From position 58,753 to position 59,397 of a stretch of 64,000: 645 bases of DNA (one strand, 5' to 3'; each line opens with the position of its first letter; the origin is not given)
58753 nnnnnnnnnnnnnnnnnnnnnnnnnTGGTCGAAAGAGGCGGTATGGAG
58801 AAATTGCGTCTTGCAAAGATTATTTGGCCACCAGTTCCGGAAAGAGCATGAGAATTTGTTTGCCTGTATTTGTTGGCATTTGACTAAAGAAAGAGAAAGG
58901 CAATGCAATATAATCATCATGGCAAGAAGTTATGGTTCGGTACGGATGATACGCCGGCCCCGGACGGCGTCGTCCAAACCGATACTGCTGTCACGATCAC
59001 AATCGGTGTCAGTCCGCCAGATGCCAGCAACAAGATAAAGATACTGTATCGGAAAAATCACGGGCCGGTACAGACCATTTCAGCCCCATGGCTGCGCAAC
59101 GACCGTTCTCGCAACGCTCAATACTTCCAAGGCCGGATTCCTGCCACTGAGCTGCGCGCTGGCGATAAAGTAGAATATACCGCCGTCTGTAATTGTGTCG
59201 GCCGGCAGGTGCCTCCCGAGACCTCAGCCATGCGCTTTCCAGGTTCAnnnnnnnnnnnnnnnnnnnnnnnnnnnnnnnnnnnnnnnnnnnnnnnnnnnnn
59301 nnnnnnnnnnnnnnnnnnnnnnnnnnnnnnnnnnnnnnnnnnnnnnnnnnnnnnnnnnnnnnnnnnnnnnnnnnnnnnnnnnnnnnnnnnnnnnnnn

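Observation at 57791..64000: Encapsulin shell gene followed by a more than 1,700-aa multidomain ORF that the ORF track missed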

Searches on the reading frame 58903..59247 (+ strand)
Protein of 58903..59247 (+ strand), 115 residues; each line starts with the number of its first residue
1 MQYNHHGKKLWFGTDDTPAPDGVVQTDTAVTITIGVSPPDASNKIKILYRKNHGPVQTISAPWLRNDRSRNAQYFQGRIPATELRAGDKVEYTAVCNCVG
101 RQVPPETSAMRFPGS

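Call 41: find_homologous_proteins(query=A2, max_evalue=0.001)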
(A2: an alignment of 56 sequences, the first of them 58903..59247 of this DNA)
Query A2 (56 sequences) (115 aa, profile of the alignment): 31 proteins with E <= 0.001 among 702 candidates.
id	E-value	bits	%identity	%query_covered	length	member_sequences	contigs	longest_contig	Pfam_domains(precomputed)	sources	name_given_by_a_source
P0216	3.7e-51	190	49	100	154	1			-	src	-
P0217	1.6e-49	184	54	100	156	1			-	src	-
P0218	1.7e-49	184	55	100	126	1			-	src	-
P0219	3.4e-49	183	51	100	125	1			-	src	-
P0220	3.5e-45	170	52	97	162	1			-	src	-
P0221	3.8e-43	164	54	93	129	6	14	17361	-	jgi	jgi:hypothetical protein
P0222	1.5e-42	162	47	90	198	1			-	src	-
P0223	2.8e-42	161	44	97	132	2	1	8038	-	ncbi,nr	ncbi:MAG: hypothetical protein L0287_18135, partial [Anaerolineae bacterium]|nr:hypothetical protein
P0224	4.4e-42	160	53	90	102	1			-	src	-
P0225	1.1e-41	159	49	90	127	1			-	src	-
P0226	3.2e-41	158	46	100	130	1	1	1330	-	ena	-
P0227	4.2e-41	157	47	100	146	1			-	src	-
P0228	1.2e-40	156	47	97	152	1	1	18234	PF22184.3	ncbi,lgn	-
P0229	1.7e-39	152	46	97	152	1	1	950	-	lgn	-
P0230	1.2e-37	146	42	100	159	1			-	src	-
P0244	8.2e-25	105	39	95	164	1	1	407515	-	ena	-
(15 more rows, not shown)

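Call 44: find_encoding_contigs(protein=P0244, flank=10000, max_places=1)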
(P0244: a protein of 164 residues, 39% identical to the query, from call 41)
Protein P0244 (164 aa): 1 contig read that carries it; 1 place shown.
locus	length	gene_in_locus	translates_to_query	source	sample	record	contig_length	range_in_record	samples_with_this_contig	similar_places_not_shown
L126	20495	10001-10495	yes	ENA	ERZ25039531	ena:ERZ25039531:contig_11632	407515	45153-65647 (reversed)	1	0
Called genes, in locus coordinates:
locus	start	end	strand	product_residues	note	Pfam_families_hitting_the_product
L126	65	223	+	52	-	-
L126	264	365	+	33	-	-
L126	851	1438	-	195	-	-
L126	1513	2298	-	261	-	PF01790:LGT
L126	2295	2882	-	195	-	PF25129:Pyr4-TMTC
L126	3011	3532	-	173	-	PF10604:Polyketide_cyc2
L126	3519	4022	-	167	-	PF10604:Polyketide_cyc2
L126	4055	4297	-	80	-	-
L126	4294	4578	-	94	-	PF10604:Polyketide_cyc2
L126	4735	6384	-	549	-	PF06314:ADC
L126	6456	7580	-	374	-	PF00890:FAD_binding_2 (faint), PF01266:DAO (faint), PF12831:FAD_oxidored (faint), PF13450:NAD_binding_8, PF01593:Amino_oxidase (weak)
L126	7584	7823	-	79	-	-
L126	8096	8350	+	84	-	-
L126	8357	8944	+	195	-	-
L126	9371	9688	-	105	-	-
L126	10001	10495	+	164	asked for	-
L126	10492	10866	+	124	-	PF11578:DUF3237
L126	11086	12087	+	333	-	-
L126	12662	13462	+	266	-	PF00348:polyprenyl_synt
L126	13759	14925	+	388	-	PF00682:HMGL-like, PF22617:HCS_D2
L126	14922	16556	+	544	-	PF00034:Cytochrom_C (faint), PF13442:Cytochrome_CBB3 (faint), PF21419:RoxA-like_Cyt-c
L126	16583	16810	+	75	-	-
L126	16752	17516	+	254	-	PF01425:Amidase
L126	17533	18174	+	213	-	PF01425:Amidase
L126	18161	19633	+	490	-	-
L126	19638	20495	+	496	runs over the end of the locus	PF00266:Aminotran_5, PF00155:Aminotran_1_2 (weak)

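Call 45: find_encoding_contigs(protein=P0228, flank=10000, max_places=1)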
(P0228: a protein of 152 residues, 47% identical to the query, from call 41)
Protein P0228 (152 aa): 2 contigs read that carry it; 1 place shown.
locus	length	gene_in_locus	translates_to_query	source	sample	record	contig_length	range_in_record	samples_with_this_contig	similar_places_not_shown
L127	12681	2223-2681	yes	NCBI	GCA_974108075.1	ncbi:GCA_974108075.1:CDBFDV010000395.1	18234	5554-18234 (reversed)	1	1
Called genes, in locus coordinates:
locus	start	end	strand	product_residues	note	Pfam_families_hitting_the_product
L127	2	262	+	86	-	?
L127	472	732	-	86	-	-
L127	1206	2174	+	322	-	PF04454:Linocin_M18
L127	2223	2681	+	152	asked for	PF22184:CBM_56 (faint)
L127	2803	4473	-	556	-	-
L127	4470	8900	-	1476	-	-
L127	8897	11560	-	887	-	-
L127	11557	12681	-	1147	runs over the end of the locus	PF20248:DUF6603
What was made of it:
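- A stand-alone N-domain gene lies next to a shell in L127 (call 45).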

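Call 48: predict_structure(alignment_id=A3)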
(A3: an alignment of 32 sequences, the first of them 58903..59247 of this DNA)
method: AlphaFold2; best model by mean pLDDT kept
length: 115 residues; sequences in the alignment: 32
mean_pLDDT: 90.9   pTM: 0.83
mean pLDDT of the five models: 90.9, 89.8, 89.7, 88.2, 86.0
residues with pLDDT >= 90: 74; 70-90: 40; 50-70: 1; < 50: 0
segments of 3 or more residues with pLDDT < 50: none
pLDDT, mean of each block of 10 residues (from residue 1): 91 91 81 96 95 94 97 96 89 92 85 76
secondary structure, 60 per line:
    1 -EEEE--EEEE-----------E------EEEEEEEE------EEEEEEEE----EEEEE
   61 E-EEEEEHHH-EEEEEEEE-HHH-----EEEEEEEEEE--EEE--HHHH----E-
elements in order: E2-5 E8-11 E30-37 E44-51 E56-61 E63-67 E72-79 E89-98 E101-103 H106-109
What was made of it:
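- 58903..59247 (+): N-domain (aa 1-115): CBM-like beta-sandwich, the conserved partner module of this shell subfamily. AF2 pLDDT 90.9 (call 48).
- Closest known: Family 2 encapsulin cargo with N-terminal cargo-loading domains. Different: Here the conserved element is a folded ~110-aa beta-sandwich with pLDDT 91 (call 48), and the shell is Family-1-like.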

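Call 53: fold_search(model_id=the predicted structure, library=pdb)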
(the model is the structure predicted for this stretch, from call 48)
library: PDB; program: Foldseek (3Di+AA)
matches with E <= 10: 1635; with E <= 0.001: 3
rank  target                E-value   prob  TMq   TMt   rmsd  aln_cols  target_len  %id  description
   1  9ize_A                7.1e-04  1.00  0.50  0.12   4.5       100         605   16  Acarbose hydrolase from human gut microbiota K. grimontii TD1, Apg mutant enzyme D336A, complexed with acarviosine-glu (released 2025-08-06)
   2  7qfa_B                8.0e-04  1.00  0.54  0.50   3.4        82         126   15  Monoclinic crystal structure of PTG CBM21 in complex with beta-cyclodextrin (released 2022-11-02)
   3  9vdg_C                9.9e-04  1.00  0.50  0.15   4.5       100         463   16  Structure of a truncated loopB mutant from the human gut flora K. grimontii Apg (released 2025-09-03)
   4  7qf7_A                1.0e-03  1.00  0.54  0.49   3.7        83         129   14  Orthorhombic crystal structure of PTG CBM21 in complex with beta-cyclodextrin (released 2022-11-02)
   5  7qm2_D                1.5e-03  1.00  0.52  0.39   3.6        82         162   15  Crystal structure of the PP1/PTG/beta-cyclodextrin ternary complex (released 2022-11-02)
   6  1izk                  1.9e-03  1.00  0.59  0.12   5.1       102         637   19  Thermoactinomyces vulgaris R-47 alpha-amylase 1 mutant enzyme w398v (released 2003-07-29)
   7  9vdw_D                1.9e-03  1.00  0.56  0.16   4.3        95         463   15  Structure of truncated loopA and loopB mutants from the human gut flora K. grimontii Apg (released 2025-09-03)
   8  5t7a_A                1.9e-03  1.00  0.46  0.54   4.9       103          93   16  Crystal structure of Br derivative BhCBM56 (released 2017-08-23)
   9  2d0f_A                2.3e-03  1.00  0.60  0.12   3.6        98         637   18  Crystal Structure of Thermoactinomyces vulgaris R-47 Alpha-Amylase 1 (TVAI) Mutant D356N complexed with P2, a pullulan (released 2006-07-11)
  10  2eef_MODEL_1_A        2.3e-03  1.00  0.51  0.40   4.5        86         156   15  Solution structure of the CBM_21 domain from human protein phosphatase 1, regulatory (inhibitor) subunit 3B (released 2007-08-21)
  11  7qfa_C                2.5e-03  1.00  0.54  0.51   3.4        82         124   15  Monoclinic crystal structure of PTG CBM21 in complex with beta-cyclodextrin (released 2022-11-02)
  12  5i0d_A                2.7e-03  1.00  0.63  0.08   4.0       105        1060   20  Cycloalternan-forming enzyme from Listeria monocytogenes in complex with cycloalternan (released 2016-12-14)
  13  7qfa_A                2.7e-03  1.00  0.55  0.49   3.5        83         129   14  Monoclinic crystal structure of PTG CBM21 in complex with beta-cyclodextrin (released 2022-11-02)
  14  1izj                  2.7e-03  1.00  0.58  0.12   5.1       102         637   19  Thermoactinomyces vulgaris R-47 alpha-amylase 1 mutant enzyme f313a (released 2003-07-29)
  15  5z0t_A                2.8e-03  1.00  0.60  0.12   3.6        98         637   18  Thermoactinomyces vulgaris R-47 alpha-amylase I (TVA I) mutant A357V/Q359N/Y360E (AQY/VNE) (released 2018-02-21)
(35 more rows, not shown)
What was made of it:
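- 58903..59247 (+): Foldseek hits CBM21, CBM34 and CBM56 at E~1e-3 (call 53).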

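Call 54: search_solved_structures(query=A2, max_evalue=10)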
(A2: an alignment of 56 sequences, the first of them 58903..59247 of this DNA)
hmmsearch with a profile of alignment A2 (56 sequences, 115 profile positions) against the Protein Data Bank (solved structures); distinct sequences matched with E-value up to 10: 9.
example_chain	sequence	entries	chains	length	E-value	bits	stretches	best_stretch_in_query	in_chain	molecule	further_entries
5f7u_A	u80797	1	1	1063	0.00062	22.9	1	25-98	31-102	Cycloalternan-forming enzyme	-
5i0d_A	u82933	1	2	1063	0.00062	22.9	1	25-98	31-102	Lmo2446 protein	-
4kmq_A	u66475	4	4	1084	0.00064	22.9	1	25-98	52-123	Lmo2446 protein | Alpha-xylosidase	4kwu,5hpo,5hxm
8peq_J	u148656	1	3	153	0.6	13.3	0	24-56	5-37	Affilin variant Af2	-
3asw_A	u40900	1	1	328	0.96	12.7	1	49-91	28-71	Clumping factor B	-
3au0_A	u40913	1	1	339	0.98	12.6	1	49-91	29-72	Clumping factor B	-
3at0_A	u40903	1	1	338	1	12.6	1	49-91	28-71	Clumping factor B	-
6kbw_A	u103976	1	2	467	1.5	12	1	34-100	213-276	Trimethylamine monooxygenase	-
7quz_AAA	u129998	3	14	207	1.7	11.8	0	21-61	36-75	Beta-1,3-glucanase bglH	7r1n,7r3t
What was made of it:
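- Closest known: Tc. Different: None of the solved TcA structures matched the N-domain profile (call 54).
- The N-domain fold is CBM-like (calls 53, 54).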

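Call 63: search_protein_representatives(alignment_id=A3)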
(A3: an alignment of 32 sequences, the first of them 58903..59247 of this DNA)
Query: 32 sequences, 151 profile positions. Proteins with E-value up to 0.001 (for the whole library): 503; up to 1e-10: 342; up to 1e-30: 192. The best 150 are listed.
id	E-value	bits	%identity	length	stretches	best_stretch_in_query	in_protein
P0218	5.0e-56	205.1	-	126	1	1-124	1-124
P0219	5.0e-55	201.9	-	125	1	1-123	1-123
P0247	3.1e-53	196.1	-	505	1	1-130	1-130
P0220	2.8e-52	192.9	-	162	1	1-137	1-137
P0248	3.9e-52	192.5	-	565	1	1-129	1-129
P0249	3.5e-51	189.4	-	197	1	1-129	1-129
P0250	4.7e-51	189.0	-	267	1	1-129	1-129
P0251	1.4e-50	187.5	-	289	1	1-132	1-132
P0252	1.6e-50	187.2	-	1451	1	1-126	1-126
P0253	1.6e-50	187.2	-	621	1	1-129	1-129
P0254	2.8e-50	186.4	-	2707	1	2-136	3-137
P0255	3.3e-50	186.2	-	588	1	1-135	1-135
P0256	3.7e-50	186.1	-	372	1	1-127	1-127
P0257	5.1e-50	185.6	-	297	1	1-128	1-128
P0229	5.8e-50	185.4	-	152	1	1-146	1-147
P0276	5.5e-47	175.8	-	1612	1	1-131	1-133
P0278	1.4e-46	174.4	-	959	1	1-127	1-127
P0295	1.5e-44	167.8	-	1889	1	1-122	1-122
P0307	1.4e-43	164.7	-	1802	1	2-140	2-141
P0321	2.4e-42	160.7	-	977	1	3-122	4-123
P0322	2.9e-42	160.4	-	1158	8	26-95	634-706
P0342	1.9e-40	154.5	-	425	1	2-132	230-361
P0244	4.6e-40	153.3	-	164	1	2-150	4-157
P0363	3.7e-38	147.1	-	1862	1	1-131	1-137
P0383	1.5e-36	141.9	-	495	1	1-124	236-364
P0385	3.8e-36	140.6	-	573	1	2-137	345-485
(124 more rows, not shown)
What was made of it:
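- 58903..59247 (+): The census found 503 representative clusters, with the domain at residue 1 in nearly all of the 150 listed (call 63).
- The domain starts at residue 1 in nearly all of the 150 listed proteins, out of 503 representative clusters (call 63).
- Tried and rejected: The representative library (call 63) was needed for the census.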

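Call 65: search_protein_families(library=pfam, proteins=[P0342, P0385], max_evalue=0.01)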
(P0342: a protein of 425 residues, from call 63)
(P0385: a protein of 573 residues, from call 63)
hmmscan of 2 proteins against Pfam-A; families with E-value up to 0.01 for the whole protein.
P0342 (425 aa): 1 family
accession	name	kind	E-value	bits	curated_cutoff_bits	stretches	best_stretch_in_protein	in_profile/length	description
PF11578.13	DUF3237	-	0.00014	22.1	24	1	373-419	1-47/149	Protein of unknown function (DUF3237)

P0385 (573 aa): 0 families

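Call 101: search_protein_families(library=pfam, proteins=[P0295, P0363, P0276, P0307, P0321, P0278], max_evalue=0.001)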
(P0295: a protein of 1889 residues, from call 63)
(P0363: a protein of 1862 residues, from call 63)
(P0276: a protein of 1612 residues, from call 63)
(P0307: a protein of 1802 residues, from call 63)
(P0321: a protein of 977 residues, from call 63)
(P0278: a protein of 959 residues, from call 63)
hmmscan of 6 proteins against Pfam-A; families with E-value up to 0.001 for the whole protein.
P0295 (1889 aa): 0 families

P0363 (1862 aa): 0 families

P0276 (1612 aa): 0 families

P0307 (1802 aa): 1 family
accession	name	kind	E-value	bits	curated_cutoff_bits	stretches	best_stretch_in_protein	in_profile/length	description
PF01551.29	Peptidase_M23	-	1.2e-16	61.1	28.7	1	1672-1770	5-89/96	Peptidase family M23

P0321 (977 aa): 1 family
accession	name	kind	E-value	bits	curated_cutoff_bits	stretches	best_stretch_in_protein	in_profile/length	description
PF09136.16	Glucodextran_B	-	4.9e-05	23.6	27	1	464-560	1-82/83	Glucodextranase, domain B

P0278 (959 aa): 0 families
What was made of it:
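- On Polymorphic toxin: P0307 carries M23 (call 101).
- The relative P0307 carries Peptidase_M23 in their place (call 101). Gly-rich giant proteins with cell-wall hydrolase ends resemble virion-associated proteins (M23 in P0307, call 101).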
